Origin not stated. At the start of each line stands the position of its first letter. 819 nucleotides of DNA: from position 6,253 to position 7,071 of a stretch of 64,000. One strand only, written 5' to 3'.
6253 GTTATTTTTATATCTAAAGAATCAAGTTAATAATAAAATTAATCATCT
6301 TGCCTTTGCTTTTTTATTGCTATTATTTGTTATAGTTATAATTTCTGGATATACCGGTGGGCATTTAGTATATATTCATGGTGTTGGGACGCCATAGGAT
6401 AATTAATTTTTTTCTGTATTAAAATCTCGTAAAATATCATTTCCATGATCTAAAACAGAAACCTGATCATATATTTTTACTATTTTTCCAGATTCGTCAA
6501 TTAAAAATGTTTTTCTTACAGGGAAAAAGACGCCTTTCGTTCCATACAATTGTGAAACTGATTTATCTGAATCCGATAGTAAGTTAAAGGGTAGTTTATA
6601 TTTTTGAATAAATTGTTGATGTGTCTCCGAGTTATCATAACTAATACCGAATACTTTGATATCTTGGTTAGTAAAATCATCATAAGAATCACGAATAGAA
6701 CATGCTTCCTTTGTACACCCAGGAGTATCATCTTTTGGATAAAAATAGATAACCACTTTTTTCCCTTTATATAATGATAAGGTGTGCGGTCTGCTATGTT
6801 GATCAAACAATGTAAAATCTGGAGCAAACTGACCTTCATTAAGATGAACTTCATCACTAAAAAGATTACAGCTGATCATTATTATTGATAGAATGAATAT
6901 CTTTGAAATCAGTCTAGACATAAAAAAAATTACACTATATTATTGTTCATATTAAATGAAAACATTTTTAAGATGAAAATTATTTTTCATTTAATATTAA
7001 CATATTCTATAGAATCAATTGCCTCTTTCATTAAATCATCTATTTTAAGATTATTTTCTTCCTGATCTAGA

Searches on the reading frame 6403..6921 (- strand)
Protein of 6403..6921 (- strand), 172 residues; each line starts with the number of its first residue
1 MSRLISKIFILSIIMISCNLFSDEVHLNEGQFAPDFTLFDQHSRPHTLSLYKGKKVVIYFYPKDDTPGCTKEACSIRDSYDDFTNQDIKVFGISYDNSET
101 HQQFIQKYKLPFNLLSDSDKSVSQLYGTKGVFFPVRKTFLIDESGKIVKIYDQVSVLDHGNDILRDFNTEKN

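Call 67: search_protein_families(library=ncbifam, proteins=[window:6403-6921:-], max_evalue=0.001)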
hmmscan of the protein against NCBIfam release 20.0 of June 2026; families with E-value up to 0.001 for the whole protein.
window:6403-6921:- (172 aa): 13 families
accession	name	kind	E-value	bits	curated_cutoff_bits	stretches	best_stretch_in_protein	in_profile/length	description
NF053650.1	PerredPrxQDein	equivalog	3.1e-37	127.8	260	1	34-170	2-145/148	thioredoxin-dependent peroxiredoxin PrxQ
NF006960.0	PRK09437.1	equivalog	1e-35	122.9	140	1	27-167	4-152/156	thioredoxin-dependent thiol peroxidase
NF002854.0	PRK03147.1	subfamily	9.3e-20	71.2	170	1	14-152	17-157/176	thiol-disulfide oxidoreductase ResA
NF040737.1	peroxi_PrxU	equivalog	5.8e-15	55.6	270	1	28-148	37-169/233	thioredoxin-dependent peroxiredoxin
NF009668.0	PRK13189.1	equivalog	8.2e-14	51.4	211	1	30-150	13-142/224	peroxiredoxin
NF009669.0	PRK13190.1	equivalog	1.9e-12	46.8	261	1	30-146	6-129/203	putative peroxiredoxin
TIGR03137.1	AhpC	equivalog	2.5e-10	40.4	272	1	52-150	30-134/187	alkyl hydroperoxide reductase subunit C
NF009670.0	PRK13191.1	equivalog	3.3e-10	39.9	374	1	34-165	14-155/215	putative peroxiredoxin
NF041202.1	StoA_CxxC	exception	4.4e-07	29.9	210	1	11-149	10-146/163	endospore biogenesis thiol-disulfide oxidoreductase StoA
NF010122.0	PRK13599.1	equivalog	5.7e-07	29.2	456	1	51-166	31-156/220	peroxiredoxin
NF041054.1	WAxxUGC_long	equivalog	1.1e-06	28.2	300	1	32-154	83-201/354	ResA-like WAxxUGC motif-containing protein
NF011576.0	PRK15000.1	subfamily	2.5e-06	27.3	301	1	52-145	33-135/200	peroxiredoxin C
NF001808.0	PRK00522.1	equivalog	4.5e-06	26.2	123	1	26-111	17-100/167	thiol peroxidase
